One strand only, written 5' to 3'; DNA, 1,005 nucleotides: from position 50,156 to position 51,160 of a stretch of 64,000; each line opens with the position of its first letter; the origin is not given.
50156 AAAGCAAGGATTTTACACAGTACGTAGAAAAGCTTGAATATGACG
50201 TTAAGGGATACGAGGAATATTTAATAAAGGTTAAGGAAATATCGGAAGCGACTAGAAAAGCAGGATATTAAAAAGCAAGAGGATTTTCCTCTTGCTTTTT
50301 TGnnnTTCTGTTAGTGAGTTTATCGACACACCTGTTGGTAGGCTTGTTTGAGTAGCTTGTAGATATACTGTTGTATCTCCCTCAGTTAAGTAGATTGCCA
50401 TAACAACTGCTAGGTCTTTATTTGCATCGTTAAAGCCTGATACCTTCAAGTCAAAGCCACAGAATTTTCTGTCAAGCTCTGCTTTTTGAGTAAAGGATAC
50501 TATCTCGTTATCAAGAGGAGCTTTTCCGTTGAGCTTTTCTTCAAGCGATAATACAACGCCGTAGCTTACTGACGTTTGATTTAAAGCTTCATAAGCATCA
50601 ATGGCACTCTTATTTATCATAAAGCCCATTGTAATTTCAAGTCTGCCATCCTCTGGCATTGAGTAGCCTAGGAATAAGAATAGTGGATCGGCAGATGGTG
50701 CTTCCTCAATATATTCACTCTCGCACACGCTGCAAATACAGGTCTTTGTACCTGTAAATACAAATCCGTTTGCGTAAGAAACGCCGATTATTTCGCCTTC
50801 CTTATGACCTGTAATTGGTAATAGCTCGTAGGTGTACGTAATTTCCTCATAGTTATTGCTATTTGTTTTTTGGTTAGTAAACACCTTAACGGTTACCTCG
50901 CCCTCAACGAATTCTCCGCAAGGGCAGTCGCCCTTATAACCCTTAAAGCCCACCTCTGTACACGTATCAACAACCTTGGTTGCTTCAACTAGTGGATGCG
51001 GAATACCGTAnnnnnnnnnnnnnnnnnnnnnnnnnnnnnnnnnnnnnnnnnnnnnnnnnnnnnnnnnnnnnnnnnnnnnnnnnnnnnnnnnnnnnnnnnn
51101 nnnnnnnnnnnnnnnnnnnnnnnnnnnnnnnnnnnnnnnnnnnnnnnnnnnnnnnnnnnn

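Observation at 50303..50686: Unassigned ~125-150-aa C-terminal domain shared by four secreted proteins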

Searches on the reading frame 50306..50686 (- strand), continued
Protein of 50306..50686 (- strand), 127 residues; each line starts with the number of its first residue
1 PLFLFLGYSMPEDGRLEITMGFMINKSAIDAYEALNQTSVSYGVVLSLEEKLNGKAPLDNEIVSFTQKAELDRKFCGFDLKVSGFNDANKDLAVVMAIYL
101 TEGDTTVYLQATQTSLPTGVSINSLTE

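Call 63: search_protein_families(library=pfam, proteins=[P0143, P0154, P0155, P0141, P0146, P0131, P0151, P0132, P0157, P0137], max_evalue=0.001)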
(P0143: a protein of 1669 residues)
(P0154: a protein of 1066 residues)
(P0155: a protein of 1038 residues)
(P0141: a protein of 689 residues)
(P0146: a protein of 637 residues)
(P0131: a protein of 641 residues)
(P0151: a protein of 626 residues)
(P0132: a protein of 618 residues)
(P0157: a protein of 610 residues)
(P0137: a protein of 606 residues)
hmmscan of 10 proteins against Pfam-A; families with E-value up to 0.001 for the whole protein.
P0143 (1669 aa): 14 families
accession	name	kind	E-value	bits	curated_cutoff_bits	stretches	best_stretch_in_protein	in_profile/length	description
PF13306.12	LRR_5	-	2e-128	422.5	27.7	7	501-608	20-126/127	BspA type Leucine rich repeat region (6 copies)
PF13620.12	CarboxypepD_reg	-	5e-19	68.9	32.3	2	952-1006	2-56/82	Carboxypeptidase regulatory-like domain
PF17210.9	SdrD_B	-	1.1e-18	67.9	29.7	2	962-1014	22-74/112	SdrD B-like domain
PF17802.7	SpaA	-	9.8e-12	45.3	23.1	2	959-1003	11-57/91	Prealbumin-like fold domain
PF13855.12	LRR_8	-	9.2e-10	38.6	27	0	138-180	8-51/61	Leucine rich repeat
PF23193.1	NOMO_3rd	-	4.2e-09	36.9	27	1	1104-1178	19-90/120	NOMO third transthyretin-like domain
PF13715.12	CarbopepD_reg_2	-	8.1e-08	32.6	32.2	0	952-1005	1-51/88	CarboxypepD_reg-like domain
PF11974.14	bMG3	-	5.5e-07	29.9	34.9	0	1135-1163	31-59/103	Bacterial alpha-2-macroglobulin MG3 domain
PF17936.7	Big_6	-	7.8e-07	29.7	27.6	0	960-1011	18-73/83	Bacterial Ig domain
PF10670.15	DUF4198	-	2e-05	25.3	34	0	913-1005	112-206/209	Domain of unknown function (DUF4198)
PF07210.18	DUF1416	-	4.2e-05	23.8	23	1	950-1022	20-89/97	Protein of unknown function (DUF1416)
PF07495.19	Y_Y_Y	-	5.3e-05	23.5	26.6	0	1151-1177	23-49/65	Y_Y_Y domain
PF09430.16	EMC7_beta-sandw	-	0.00017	22.2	26.6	0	1235-1302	9-75/122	ER membrane protein complex subunit 7, beta-sandwich domain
PF18962.6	Por_Secre_tail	-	0.00046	20.9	27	0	1046-1096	18-74/75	Secretion system C-terminal sorting domain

P0154 (1066 aa): 15 families
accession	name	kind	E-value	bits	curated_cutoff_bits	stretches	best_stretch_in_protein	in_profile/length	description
PF13306.12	LRR_5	-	4.5e-89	295.3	27.7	3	47-170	6-126/127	BspA type Leucine rich repeat region (6 copies)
PF13620.12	CarboxypepD_reg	-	1.3e-21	77.2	32.3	2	348-413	2-68/82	Carboxypeptidase regulatory-like domain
PF17210.9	SdrD_B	-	2.6e-18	66.7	29.7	2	358-410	22-74/112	SdrD B-like domain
PF13855.12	LRR_8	-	2.4e-13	50.1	27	0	178-219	12-54/61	Leucine rich repeat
PF17802.7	SpaA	-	8.4e-10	39.1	23.1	1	355-399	11-57/91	Prealbumin-like fold domain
PF23193.1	NOMO_3rd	-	4.9e-09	36.7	27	0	537-574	53-90/120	NOMO third transthyretin-like domain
PF13715.12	CarbopepD_reg_2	-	9.6e-09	35.6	32.2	0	348-404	1-55/88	CarboxypepD_reg-like domain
PF11974.14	bMG3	-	2.4e-07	31.1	34.9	0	531-559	31-59/103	Bacterial alpha-2-macroglobulin MG3 domain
PF10670.15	DUF4198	-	1.9e-06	28.6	34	0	338-401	138-206/209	Domain of unknown function (DUF4198)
PF07210.18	DUF1416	-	9.8e-05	22.6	23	0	346-419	20-90/97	Protein of unknown function (DUF1416)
PF02369.22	Big_1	-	0.00036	21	34.9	1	348-412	21-90/93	Bacterial Ig-like domain (group 1)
PF09430.16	EMC7_beta-sandw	-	0.00045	20.8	26.6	0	631-698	9-75/122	ER membrane protein complex subunit 7, beta-sandwich domain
PF17936.7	Big_6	-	0.00053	20.6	27.6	0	356-408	18-74/83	Bacterial Ig domain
PF23194.1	NOMO_5th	-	0.00082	20.2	27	0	353-405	9-61/89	NOMO fifth transthyretin-like domain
PF17789.7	MG4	-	0.00092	19.8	24.7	0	352-390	22-60/95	Macroglobulin domain MG4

P0155 (1038 aa): 2 families
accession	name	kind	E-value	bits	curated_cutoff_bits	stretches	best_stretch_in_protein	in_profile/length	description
PF13306.12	LRR_5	-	8.5e-99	326.7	27.7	5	60-190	1-122/127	BspA type Leucine rich repeat region (6 copies)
PF13855.12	LRR_8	-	3e-13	49.7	27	0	58-100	12-55/61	Leucine rich repeat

P0141 (689 aa): 2 families
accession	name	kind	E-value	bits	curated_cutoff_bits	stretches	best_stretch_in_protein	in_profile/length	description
PF13306.12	LRR_5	-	4.6e-62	208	27.7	3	289-415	2-125/127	BspA type Leucine rich repeat region (6 copies)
PF13855.12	LRR_8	-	1.2e-05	25.4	27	1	304-351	8-56/61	Leucine rich repeat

P0146 (637 aa): 2 families
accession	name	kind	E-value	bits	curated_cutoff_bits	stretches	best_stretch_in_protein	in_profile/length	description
PF13306.12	LRR_5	-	1.2e-18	67.7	27.7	1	73-173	21-116/127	BspA type Leucine rich repeat region (6 copies)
PF13855.12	LRR_8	-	0.00021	21.4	27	0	120-168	10-59/61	Leucine rich repeat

P0131 (641 aa): 2 families
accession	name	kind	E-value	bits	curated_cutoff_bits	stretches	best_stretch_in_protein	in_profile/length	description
PF13306.12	LRR_5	-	6.5e-42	142.9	27.7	3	283-402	7-123/127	BspA type Leucine rich repeat region (6 copies)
PF13855.12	LRR_8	-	0.00018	21.6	27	0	203-232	14-45/61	Leucine rich repeat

P0151 (626 aa): 1 family
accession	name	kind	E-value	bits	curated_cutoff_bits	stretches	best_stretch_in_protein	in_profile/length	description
PF13306.12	LRR_5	-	6.7e-18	65.2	27.7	1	135-224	10-95/127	BspA type Leucine rich repeat region (6 copies)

P0132 (618 aa): 2 families
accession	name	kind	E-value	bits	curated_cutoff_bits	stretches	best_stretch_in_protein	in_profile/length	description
PF13306.12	LRR_5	-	1.2e-52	177.6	27.7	3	214-317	7-110/127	BspA type Leucine rich repeat region (6 copies)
PF13855.12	LRR_8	-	4.1e-11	42.9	27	0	117-159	12-55/61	Leucine rich repeat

P0157 (610 aa): 1 family
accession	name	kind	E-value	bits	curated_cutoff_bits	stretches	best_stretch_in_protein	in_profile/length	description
PF13306.12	LRR_5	-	6.4e-47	159.1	27.7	3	179-308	1-123/127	BspA type Leucine rich repeat region (6 copies)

P0137 (606 aa): 3 families
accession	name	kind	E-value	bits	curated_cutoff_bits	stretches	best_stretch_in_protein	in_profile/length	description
PF13306.12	LRR_5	-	9.9e-28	97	27.7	2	270-340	17-86/127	BspA type Leucine rich repeat region (6 copies)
PF13855.12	LRR_8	-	1.6e-08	34.7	27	0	205-260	2-54/61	Leucine rich repeat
PF12799.13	LRR_4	-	0.0007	20.2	27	0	289-325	3-40/44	Leucine Rich repeats (2 copies)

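Call 66: list_cluster_members(proteins=[P0017, P0027, P0033, P0039, P0091, P0124, P0143, P0148, P0149, P0163])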
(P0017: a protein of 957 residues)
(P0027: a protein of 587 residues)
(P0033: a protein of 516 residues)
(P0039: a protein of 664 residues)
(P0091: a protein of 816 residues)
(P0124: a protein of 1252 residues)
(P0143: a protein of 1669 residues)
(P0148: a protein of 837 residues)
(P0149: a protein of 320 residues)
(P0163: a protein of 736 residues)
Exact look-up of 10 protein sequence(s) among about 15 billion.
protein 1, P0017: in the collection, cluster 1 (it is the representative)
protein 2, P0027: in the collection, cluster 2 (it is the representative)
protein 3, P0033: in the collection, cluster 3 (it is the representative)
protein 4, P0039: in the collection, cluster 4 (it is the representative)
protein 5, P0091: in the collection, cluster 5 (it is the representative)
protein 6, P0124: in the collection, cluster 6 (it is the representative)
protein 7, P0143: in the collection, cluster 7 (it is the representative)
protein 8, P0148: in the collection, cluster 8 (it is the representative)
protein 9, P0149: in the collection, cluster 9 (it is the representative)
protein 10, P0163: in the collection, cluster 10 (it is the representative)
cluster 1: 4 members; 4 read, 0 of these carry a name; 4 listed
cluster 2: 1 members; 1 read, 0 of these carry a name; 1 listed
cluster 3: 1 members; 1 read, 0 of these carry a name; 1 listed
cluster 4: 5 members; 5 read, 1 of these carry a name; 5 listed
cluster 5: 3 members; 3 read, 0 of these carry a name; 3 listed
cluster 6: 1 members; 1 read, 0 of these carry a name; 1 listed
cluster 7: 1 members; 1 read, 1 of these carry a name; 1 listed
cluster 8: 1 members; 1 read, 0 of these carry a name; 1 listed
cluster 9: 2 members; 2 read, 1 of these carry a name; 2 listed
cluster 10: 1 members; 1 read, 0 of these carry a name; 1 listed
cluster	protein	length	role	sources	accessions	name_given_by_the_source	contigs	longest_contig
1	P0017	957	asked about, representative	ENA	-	-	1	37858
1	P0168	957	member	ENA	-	-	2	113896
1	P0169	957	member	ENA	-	-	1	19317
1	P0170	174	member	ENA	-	-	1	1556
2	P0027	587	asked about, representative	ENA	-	-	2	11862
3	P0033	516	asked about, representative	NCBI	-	-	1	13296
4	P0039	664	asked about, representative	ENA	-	-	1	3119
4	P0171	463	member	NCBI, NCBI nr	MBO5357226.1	MAG: leucine-rich repeat protein, partial [Clostridia bacterium] | leucine-rich repeat protein [Clostridia bacterium]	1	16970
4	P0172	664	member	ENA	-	-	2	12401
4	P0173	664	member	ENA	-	-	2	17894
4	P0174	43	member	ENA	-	-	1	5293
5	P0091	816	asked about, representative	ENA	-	-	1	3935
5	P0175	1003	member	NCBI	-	-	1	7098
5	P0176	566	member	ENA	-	-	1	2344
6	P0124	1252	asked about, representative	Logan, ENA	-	-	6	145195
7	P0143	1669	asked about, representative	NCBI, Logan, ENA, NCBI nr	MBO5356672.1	MAG: leucine-rich repeat protein [Clostridia bacterium] | leucine-rich repeat protein [Clostridia bacterium]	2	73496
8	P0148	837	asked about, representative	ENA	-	-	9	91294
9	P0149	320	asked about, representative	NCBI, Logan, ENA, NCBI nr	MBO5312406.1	MAG: hypothetical protein J6B29_00425 [Clostridia bacterium] | hypothetical protein [Clostridia bacterium]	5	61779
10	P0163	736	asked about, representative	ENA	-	-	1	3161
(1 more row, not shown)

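Call 71: fold_search(model_id=the predicted structure, library=viral)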
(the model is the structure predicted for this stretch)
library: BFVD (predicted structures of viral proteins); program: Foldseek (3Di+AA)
matches with E <= 10: 592; with E <= 0.001: 0
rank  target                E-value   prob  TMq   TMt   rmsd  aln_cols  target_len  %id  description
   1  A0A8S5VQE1            2.2e-02  0.97  0.40  0.12   6.6       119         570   13  (no name in the UniProt tables at hand)
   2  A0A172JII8            3.1e-02  0.75  0.31  0.08   7.4       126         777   10  Virion protein [Bacillus phage AR9]
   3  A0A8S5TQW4            3.4e-02  0.82  0.34  0.11   6.8       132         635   13  Uncharacterized protein [Myoviridae sp. ctY1522]
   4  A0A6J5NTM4            4.3e-02  0.84  0.36  0.16   7.0       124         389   11  Fibronectin type-III domain-containing protein [uncultured Caudovirales phage]
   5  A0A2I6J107            4.8e-02  0.57  0.33  0.22  11.8       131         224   10  CPXV052 protein [Vaccinia virus]
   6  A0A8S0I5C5            4.8e-02  0.47  0.28  0.11   8.6       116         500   15  (no name in the UniProt tables at hand)
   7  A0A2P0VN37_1          7.1e-02  0.94  0.47  0.10   6.1       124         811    9  Concanavalin A-like lectin/glucanase domain-containing protein [Tetraselmis virus 1]
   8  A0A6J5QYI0            8.4e-02  0.72  0.35  0.22   6.3       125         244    8  Uncharacterized protein [uncultured Caudovirales phage]
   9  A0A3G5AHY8            9.4e-02  0.38  0.35  0.13  11.8       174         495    7  Uncharacterized protein [Sylvanvirus sp.]
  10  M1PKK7                1.2e-01  0.25  0.27  0.24  13.9       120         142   14  (no name in the UniProt tables at hand)
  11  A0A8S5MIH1            1.3e-01  0.51  0.37  0.15   7.6       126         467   10  Uncharacterized protein [Myoviridae sp. ct9Ns12]
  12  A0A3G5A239            1.4e-01  0.60  0.37  0.12   7.7       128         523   13  Hedgehog/Intein (Hint) domain-containing protein [Gaeavirus sp.]
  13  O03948                1.5e-01  0.57  0.34  0.17   6.2       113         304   10  (no name in the UniProt tables at hand)
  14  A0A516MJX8            1.5e-01  0.10  0.17  0.16  20.3       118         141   12  (no name in the UniProt tables at hand)
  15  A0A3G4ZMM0            1.5e-01  0.08  0.15  0.11  15.8       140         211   10  DUF296 domain-containing protein [Terrestrivirus sp.]
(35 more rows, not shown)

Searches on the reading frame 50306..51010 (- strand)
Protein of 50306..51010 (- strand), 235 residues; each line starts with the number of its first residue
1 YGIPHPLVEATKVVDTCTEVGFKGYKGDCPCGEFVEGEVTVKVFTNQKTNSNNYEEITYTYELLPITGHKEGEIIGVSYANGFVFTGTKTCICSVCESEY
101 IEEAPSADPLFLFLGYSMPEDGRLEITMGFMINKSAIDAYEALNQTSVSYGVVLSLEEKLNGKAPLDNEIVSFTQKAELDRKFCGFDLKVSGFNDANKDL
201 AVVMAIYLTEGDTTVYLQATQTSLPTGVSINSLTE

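Call 52: predict_structure(alignment_id=A4)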
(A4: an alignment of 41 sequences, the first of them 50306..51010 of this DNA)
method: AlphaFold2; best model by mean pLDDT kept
length: 235 residues; sequences in the alignment: 41
mean_pLDDT: 89.3   pTM: 0.79
mean pLDDT of the five models: 89.3, 88.6, 88.3, 88.2, 87.7
residues with pLDDT >= 90: 165; 70-90: 41; 50-70: 21; < 50: 8
segments of 3 or more residues with pLDDT < 50: 1-7
pLDDT, mean of each block of 10 residues (from residue 1): 46 70 69 72 74 83 87 98 98 95 97 97 97 98 98 98 97 96 95 97 98 98 98 89
secondary structure, 60 per line:
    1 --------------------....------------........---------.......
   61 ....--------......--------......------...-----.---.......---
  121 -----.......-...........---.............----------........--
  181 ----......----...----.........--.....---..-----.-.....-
elements in order: E21-24 E37-44 E54-64 E73-78 E87-92 E99-101 E111-117 E126-132 H134-144 E148-156 H157-160 E174-178 E185-190 E202-210 E213-217 H230-234

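Call 54: fold_search(model_id=the predicted structure, library=pdb)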
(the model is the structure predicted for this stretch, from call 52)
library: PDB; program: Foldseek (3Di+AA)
matches with E <= 10: 784; with E <= 0.001: 1
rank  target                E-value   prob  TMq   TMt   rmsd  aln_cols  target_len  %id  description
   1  4fxt_C                9.8e-04  0.96  0.26  0.30  24.6       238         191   10  Crystal structure of a DUF3823 family protein (BACOVA_02663) from Bacteroides ovatus ATCC 8483 at 2.77 A resolution (released 2012-07-25)
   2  4fxt_N                1.1e-03  0.97  0.26  0.30  10.5       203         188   12  Crystal structure of a DUF3823 family protein (BACOVA_02663) from Bacteroides ovatus ATCC 8483 at 2.77 A resolution (released 2012-07-25)
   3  4fxt_D                1.2e-03  0.95  0.26  0.30  21.0       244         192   11  Crystal structure of a DUF3823 family protein (BACOVA_02663) from Bacteroides ovatus ATCC 8483 at 2.77 A resolution (released 2012-07-25)
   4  4fxt_K                1.4e-03  0.94  0.26  0.30  20.9       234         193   11  Crystal structure of a DUF3823 family protein (BACOVA_02663) from Bacteroides ovatus ATCC 8483 at 2.77 A resolution (released 2012-07-25)
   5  4fxt_F                1.8e-03  0.90  0.26  0.29  22.3       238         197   10  Crystal structure of a DUF3823 family protein (BACOVA_02663) from Bacteroides ovatus ATCC 8483 at 2.77 A resolution (released 2012-07-25)
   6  4fxt_G                2.8e-03  0.93  0.26  0.29  23.2       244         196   11  Crystal structure of a DUF3823 family protein (BACOVA_02663) from Bacteroides ovatus ATCC 8483 at 2.77 A resolution (released 2012-07-25)
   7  4fxt_J                2.8e-03  0.90  0.25  0.29  23.8       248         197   10  Crystal structure of a DUF3823 family protein (BACOVA_02663) from Bacteroides ovatus ATCC 8483 at 2.77 A resolution (released 2012-07-25)
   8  4fxt_I                3.8e-03  0.96  0.26  0.31  10.0       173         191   12  Crystal structure of a DUF3823 family protein (BACOVA_02663) from Bacteroides ovatus ATCC 8483 at 2.77 A resolution (released 2012-07-25)
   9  4fxt_E                4.0e-03  0.85  0.26  0.29  21.8       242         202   10  Crystal structure of a DUF3823 family protein (BACOVA_02663) from Bacteroides ovatus ATCC 8483 at 2.77 A resolution (released 2012-07-25)
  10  2y23                  7.4e-03  0.21  0.16  0.13  22.4       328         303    9  CRYSTAL STRUCTURE OF THE MYOMESIN DOMAINS MY9-MY11 (released 2011-12-21)
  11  8av2_B                1.2e-02  0.87  0.25  0.29  24.4       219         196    9  Crystal structure for the FnIII module of mouse LEP-R in complex with the anti-LEP-R nanobody VHH-4.80 (released 2023-04-05)
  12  7ox5_M                1.5e-02  0.66  0.22  0.25  19.5       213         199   10  hIL-9:hIL-9Ra complex (released 2022-12-28)
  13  7qfa_C                1.7e-02  0.98  0.23  0.38   5.9       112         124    5  Monoclinic crystal structure of PTG CBM21 in complex with beta-cyclodextrin (released 2022-11-02)
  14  7y8s_A                1.7e-02  0.89  0.27  0.24  17.7       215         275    9  Crystal structure of sDscam FNIII1-3 domains, isoform beta2v6 (released 2023-05-24)
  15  7qm2_B                2.1e-02  0.97  0.25  0.33   5.9       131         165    5  Crystal structure of the PP1/PTG/beta-cyclodextrin ternary complex (released 2022-11-02)
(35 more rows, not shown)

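Call 73: search_solved_structures(query=A4, max_evalue=10)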
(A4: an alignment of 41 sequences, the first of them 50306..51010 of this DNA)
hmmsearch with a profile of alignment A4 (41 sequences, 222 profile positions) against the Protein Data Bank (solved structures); distinct sequences matched with E-value up to 10: 1.
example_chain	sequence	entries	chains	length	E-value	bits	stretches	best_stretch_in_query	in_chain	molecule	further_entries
5ed8_A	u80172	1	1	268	0.23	14.4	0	169-214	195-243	MKIAA0668 protein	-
